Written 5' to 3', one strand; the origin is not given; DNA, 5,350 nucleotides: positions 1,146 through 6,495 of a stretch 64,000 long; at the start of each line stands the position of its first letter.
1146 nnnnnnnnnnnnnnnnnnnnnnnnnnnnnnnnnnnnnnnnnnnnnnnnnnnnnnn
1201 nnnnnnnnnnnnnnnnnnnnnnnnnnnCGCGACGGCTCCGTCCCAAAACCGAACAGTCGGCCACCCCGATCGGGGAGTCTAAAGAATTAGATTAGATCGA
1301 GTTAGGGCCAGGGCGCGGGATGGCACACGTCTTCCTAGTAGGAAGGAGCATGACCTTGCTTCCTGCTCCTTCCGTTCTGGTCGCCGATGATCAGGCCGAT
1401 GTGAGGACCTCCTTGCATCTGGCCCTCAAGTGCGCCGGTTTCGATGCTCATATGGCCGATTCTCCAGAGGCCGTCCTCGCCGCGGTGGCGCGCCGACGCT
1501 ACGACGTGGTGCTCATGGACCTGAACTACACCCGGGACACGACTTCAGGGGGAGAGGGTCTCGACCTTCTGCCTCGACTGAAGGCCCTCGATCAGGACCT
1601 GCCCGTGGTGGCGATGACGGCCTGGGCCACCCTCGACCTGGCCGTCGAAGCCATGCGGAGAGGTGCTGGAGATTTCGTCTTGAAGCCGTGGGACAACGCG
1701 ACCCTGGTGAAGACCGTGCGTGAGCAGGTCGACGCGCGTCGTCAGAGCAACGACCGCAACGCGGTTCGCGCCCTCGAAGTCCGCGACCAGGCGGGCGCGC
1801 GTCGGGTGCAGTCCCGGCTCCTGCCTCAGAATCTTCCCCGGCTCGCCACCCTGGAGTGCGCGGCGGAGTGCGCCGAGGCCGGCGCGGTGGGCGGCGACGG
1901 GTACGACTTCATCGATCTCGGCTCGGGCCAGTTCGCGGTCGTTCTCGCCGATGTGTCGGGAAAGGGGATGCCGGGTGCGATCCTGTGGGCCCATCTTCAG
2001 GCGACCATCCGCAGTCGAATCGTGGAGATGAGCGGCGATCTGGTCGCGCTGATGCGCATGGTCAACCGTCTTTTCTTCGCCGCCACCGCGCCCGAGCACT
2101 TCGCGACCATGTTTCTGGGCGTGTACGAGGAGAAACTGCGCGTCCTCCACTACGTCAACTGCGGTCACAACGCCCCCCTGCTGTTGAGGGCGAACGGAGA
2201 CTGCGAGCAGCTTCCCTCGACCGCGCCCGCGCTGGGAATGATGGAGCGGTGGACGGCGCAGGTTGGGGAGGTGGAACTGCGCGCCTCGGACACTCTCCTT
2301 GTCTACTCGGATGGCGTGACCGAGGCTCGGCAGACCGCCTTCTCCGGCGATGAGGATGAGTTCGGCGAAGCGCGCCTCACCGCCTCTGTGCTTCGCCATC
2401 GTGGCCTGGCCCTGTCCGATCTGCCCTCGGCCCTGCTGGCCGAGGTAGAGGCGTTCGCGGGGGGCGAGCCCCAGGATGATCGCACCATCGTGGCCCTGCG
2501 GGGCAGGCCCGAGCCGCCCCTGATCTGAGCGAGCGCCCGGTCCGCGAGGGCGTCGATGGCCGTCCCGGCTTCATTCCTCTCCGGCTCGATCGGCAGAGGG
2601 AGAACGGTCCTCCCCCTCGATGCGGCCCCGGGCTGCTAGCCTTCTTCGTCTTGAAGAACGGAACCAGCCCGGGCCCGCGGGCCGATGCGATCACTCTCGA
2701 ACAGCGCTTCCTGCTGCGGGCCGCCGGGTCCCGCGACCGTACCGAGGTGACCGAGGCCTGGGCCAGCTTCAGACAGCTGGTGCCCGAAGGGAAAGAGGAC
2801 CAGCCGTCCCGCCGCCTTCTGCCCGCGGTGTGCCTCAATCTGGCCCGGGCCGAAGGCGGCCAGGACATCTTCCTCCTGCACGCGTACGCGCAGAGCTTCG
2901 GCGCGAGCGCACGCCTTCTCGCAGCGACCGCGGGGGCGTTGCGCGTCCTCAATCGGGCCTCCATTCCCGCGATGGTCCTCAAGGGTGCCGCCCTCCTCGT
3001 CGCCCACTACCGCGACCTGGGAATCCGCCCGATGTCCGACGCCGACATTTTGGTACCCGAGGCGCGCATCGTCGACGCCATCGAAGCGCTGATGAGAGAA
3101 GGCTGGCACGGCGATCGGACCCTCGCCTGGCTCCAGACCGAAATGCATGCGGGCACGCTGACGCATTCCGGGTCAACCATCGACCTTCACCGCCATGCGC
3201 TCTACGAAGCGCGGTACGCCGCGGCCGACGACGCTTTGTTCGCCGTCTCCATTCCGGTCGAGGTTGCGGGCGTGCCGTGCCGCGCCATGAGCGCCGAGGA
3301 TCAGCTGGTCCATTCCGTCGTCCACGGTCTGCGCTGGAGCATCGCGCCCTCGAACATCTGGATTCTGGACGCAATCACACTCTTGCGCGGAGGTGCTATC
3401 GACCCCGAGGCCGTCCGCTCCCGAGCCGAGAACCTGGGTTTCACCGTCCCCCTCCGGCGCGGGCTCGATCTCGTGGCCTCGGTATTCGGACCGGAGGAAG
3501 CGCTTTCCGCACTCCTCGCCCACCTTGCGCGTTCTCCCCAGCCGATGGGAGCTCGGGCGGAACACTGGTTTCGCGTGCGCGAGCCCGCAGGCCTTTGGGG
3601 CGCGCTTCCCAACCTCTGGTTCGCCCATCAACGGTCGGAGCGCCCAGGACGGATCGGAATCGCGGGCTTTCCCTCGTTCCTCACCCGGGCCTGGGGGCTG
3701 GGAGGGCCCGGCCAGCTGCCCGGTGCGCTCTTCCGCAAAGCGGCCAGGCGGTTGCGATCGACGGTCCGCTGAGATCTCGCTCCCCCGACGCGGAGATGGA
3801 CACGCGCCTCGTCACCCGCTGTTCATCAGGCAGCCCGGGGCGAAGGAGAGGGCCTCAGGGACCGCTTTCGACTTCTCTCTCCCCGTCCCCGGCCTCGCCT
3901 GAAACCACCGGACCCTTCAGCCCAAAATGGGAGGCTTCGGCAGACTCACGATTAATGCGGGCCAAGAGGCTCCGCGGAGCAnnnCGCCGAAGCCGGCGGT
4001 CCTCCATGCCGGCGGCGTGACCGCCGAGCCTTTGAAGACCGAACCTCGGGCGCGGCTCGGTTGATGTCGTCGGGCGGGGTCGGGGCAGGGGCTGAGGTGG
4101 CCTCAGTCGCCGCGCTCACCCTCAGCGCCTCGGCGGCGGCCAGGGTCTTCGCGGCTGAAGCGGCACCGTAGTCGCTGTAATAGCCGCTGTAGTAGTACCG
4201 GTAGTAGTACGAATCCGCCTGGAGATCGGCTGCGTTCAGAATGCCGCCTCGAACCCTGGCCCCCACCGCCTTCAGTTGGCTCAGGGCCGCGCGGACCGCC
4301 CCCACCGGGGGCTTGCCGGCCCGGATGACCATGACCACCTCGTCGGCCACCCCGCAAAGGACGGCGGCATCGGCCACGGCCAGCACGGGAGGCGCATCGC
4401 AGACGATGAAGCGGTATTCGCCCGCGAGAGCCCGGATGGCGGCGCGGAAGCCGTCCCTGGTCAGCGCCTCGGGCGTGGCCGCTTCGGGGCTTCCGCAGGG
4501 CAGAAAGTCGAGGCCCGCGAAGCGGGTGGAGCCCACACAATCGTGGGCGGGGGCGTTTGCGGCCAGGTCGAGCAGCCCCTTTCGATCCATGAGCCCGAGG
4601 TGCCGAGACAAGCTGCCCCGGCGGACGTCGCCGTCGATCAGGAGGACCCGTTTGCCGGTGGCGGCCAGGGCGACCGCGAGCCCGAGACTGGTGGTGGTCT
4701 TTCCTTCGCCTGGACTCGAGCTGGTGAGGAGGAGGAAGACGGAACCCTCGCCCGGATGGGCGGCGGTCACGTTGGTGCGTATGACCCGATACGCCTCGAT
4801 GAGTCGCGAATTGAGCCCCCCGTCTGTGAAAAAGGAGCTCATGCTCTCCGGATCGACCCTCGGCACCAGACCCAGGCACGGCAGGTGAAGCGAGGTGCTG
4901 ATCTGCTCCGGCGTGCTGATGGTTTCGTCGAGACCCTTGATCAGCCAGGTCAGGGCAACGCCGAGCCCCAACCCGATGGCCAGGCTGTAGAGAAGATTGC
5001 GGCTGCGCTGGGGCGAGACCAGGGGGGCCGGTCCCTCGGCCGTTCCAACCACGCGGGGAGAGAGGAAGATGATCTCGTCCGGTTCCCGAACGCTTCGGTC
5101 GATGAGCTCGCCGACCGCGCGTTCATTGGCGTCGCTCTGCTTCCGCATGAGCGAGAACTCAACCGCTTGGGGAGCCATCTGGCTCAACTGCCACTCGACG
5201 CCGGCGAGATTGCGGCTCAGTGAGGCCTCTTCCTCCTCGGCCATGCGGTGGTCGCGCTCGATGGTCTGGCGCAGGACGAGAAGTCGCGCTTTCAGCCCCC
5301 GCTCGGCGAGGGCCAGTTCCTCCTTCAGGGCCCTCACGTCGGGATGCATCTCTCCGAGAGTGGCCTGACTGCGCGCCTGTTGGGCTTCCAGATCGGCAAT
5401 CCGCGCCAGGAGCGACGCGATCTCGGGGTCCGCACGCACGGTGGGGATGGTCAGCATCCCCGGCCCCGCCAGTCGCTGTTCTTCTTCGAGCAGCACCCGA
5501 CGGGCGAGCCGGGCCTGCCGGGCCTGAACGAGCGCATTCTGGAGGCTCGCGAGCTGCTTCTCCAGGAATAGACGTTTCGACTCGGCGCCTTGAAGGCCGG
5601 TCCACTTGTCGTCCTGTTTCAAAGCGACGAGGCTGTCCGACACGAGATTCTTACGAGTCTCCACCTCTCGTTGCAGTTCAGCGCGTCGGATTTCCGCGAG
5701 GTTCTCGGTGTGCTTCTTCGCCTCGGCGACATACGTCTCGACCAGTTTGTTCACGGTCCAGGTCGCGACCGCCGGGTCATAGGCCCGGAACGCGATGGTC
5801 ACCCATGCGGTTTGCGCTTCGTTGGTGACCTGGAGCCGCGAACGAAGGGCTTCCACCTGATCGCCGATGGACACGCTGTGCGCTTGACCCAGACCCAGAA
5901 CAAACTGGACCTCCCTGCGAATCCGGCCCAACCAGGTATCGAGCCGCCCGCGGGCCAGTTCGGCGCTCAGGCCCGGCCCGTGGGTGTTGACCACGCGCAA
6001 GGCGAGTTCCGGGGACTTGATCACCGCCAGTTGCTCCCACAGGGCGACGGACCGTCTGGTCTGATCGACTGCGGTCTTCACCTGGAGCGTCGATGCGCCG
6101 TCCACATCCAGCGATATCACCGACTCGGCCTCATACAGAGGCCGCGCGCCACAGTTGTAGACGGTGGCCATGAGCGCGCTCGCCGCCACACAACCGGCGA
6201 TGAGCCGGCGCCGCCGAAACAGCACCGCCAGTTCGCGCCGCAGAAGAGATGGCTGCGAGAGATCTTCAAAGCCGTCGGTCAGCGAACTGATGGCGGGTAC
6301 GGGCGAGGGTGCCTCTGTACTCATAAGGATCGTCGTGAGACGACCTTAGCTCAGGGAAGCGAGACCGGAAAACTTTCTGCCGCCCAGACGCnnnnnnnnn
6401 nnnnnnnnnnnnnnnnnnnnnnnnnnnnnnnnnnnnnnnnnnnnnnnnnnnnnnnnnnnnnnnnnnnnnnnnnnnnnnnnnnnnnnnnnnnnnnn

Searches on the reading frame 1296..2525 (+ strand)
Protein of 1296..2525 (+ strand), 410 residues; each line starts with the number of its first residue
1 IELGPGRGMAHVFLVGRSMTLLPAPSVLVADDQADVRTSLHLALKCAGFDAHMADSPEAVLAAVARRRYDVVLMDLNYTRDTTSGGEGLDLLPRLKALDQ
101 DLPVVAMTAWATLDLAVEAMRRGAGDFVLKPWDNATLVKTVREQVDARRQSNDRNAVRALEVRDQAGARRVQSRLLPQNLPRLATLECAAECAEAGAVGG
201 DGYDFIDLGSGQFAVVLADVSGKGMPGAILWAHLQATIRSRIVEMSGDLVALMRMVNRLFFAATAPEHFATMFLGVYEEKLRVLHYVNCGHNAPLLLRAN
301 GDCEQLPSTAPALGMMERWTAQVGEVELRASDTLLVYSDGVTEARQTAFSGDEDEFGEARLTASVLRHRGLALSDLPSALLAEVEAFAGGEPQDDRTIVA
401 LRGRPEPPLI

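Call 34: search_protein_families(library=pfam, proteins=[window:1296-2525:+], max_evalue=0.00001)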
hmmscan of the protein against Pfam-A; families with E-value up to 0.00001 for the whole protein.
window:1296-2525:+ (410 aa): 2 families
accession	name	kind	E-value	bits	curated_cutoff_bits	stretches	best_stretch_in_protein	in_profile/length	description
PF07228.17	SpoIIE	-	1.7e-42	146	25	1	210-402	2-190/192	Stage II sporulation protein E (SpoIIE)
PF00072.30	Response_reg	-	1.6e-21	77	30.2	1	27-141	1-110/111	Response regulator receiver domain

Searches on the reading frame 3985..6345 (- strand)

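Call 34: search_protein_families(library=pfam, proteins=[window:3985-6345:-], max_evalue=0.00001)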
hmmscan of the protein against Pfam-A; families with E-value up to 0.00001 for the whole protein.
window:3985-6345:- (787 aa): 3 families
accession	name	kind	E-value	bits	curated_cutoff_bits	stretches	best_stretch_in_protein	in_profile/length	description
PF13614.12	AAA_31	-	8e-12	45.9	27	1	546-677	12-150/177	AAA domain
PF01656.29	CbiA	-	1.2e-08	35.4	25.4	1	541-580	4-43/125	CobQ/CobB/MinD/ParA nucleotide binding domain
PF09140.17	MipZ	-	5.4e-06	26.3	20.7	0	544-653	9-109/262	ATPase MipZ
